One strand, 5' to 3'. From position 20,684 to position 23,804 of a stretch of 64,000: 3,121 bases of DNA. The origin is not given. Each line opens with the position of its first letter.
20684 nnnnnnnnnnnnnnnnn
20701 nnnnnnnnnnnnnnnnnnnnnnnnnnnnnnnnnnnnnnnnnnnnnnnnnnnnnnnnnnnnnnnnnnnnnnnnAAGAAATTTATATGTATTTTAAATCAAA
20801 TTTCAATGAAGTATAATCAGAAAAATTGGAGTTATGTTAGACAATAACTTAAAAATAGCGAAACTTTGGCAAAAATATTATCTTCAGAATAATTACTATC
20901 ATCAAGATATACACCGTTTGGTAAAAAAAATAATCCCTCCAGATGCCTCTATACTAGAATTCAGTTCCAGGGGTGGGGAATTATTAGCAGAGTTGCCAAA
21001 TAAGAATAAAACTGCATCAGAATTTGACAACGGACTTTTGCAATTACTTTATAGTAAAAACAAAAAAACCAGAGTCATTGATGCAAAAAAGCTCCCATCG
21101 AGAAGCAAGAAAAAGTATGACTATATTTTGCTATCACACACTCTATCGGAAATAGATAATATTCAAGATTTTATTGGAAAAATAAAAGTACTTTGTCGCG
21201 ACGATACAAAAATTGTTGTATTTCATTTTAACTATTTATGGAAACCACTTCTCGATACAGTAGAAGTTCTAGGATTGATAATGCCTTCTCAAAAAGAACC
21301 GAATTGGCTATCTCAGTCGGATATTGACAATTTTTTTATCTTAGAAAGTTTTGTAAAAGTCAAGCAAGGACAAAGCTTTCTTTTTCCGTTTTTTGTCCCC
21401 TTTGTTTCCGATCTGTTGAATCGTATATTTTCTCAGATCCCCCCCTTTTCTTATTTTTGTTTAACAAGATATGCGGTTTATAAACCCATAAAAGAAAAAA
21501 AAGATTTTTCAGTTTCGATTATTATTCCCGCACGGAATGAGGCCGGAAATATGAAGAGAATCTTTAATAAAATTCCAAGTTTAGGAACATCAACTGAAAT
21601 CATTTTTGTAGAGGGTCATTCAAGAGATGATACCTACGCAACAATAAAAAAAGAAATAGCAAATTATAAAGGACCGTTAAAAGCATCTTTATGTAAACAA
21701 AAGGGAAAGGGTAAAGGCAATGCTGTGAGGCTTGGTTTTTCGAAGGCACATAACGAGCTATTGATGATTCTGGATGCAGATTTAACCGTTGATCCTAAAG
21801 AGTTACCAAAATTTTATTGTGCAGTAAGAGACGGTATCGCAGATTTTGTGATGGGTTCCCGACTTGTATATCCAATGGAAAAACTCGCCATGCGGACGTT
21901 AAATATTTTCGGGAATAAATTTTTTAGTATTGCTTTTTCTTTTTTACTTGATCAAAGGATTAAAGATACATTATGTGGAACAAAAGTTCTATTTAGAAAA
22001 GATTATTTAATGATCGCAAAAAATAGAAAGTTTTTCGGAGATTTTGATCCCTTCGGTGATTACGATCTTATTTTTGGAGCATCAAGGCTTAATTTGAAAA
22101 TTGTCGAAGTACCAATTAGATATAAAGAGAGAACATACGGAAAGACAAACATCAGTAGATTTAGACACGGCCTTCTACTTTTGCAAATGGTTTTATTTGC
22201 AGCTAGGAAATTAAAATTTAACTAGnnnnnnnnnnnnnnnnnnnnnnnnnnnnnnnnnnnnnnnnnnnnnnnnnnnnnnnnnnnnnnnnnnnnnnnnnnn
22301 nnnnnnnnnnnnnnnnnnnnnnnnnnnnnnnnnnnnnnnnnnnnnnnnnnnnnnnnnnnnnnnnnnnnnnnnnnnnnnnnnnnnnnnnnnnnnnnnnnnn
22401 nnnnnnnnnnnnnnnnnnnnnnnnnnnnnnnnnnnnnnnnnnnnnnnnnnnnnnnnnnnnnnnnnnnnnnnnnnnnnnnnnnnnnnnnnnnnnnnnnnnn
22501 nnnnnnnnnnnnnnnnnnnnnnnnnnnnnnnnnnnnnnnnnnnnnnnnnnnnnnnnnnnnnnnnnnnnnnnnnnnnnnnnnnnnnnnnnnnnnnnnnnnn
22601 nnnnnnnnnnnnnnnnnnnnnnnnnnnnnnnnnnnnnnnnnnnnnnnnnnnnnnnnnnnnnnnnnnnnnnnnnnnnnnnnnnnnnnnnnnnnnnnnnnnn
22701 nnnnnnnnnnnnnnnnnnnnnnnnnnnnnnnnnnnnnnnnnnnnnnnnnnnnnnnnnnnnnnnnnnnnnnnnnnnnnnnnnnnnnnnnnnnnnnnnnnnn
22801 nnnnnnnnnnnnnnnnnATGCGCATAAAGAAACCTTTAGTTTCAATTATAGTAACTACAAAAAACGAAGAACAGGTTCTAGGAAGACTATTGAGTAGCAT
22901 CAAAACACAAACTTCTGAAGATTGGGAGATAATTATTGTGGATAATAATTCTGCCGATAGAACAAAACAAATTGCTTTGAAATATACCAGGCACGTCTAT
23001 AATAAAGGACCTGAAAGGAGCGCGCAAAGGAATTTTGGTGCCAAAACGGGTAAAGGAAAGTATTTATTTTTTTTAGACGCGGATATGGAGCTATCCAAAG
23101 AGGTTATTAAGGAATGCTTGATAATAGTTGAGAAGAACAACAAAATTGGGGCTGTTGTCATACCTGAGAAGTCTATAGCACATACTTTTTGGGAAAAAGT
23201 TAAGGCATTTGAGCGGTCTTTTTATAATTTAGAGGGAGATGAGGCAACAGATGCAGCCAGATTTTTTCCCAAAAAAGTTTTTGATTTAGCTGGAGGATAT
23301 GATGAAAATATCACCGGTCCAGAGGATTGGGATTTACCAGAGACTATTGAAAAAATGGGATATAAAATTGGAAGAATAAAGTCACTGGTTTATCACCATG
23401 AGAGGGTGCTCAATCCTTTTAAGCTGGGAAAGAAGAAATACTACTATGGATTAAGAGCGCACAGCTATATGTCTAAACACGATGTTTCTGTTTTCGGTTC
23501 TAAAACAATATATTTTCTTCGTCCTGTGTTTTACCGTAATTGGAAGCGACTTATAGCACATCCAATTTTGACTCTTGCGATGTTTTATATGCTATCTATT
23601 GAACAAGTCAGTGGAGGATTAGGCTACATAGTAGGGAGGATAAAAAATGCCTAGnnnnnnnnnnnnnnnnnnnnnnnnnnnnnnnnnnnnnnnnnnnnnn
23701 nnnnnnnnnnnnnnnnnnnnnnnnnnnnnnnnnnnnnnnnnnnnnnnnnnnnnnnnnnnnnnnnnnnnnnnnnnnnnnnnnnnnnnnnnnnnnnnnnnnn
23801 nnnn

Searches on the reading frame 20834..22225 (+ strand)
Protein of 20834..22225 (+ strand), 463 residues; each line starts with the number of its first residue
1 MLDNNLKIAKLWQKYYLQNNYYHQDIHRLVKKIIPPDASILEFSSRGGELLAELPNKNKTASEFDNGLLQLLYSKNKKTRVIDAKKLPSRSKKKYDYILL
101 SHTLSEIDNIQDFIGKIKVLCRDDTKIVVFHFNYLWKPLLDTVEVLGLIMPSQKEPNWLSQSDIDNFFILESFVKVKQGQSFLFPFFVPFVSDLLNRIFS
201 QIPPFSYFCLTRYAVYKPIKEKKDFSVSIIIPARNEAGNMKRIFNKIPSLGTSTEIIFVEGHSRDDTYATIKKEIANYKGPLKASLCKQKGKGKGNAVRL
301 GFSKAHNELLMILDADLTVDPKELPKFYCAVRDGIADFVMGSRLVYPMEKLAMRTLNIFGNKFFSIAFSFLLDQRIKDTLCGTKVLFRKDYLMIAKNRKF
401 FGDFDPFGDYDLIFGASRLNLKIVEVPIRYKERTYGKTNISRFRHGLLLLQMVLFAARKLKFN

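Call 19: search_protein_families(library=pfam, proteins=[window:20834-22225:+])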
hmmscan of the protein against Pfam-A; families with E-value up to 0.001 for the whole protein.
window:20834-22225:+ (463 aa): 4 families
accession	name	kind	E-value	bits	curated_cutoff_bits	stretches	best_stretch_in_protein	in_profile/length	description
PF00535.33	Glycos_transf_2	-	1.1e-19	71.4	23.3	1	228-389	1-161/168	Glycosyl transferase family 2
PF10111.15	Glyco_tranf_2_2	-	1.3e-07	31.9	27.3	1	228-352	1-127/276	Glycosyltransferase like family 2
PF13489.12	Methyltransf_23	-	1.7e-06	28.3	27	1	20-133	7-120/164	Methyltransferase domain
PF13506.12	Glyco_transf_21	-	0.00017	21.5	21.7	1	294-392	18-114/174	Glycosyl transferase family 21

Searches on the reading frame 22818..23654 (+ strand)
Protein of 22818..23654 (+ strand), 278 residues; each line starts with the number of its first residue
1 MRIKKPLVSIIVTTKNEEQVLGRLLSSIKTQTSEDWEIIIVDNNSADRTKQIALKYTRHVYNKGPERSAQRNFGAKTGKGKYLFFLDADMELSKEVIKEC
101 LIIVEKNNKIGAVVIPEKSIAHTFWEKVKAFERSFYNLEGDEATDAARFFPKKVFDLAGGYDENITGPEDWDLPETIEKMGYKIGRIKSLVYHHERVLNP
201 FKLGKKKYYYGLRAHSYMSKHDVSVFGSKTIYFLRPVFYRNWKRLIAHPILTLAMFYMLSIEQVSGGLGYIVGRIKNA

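Call 19: search_protein_families(library=pfam, proteins=[window:22818-23654:+])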
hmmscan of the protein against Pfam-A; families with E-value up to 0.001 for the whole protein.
window:22818-23654:+ (278 aa): 3 families
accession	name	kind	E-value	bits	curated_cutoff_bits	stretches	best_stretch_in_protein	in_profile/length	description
PF00535.33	Glycos_transf_2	-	2.8e-26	92.9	23.3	1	9-128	1-127/168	Glycosyl transferase family 2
PF10111.15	Glyco_tranf_2_2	-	2.4e-10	40.8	27.3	1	12-184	5-206/276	Glycosyltransferase like family 2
PF13641.12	Glyco_tranf_2_3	-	0.00018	22.1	27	1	8-119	3-125/230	Glycosyltransferase like family 2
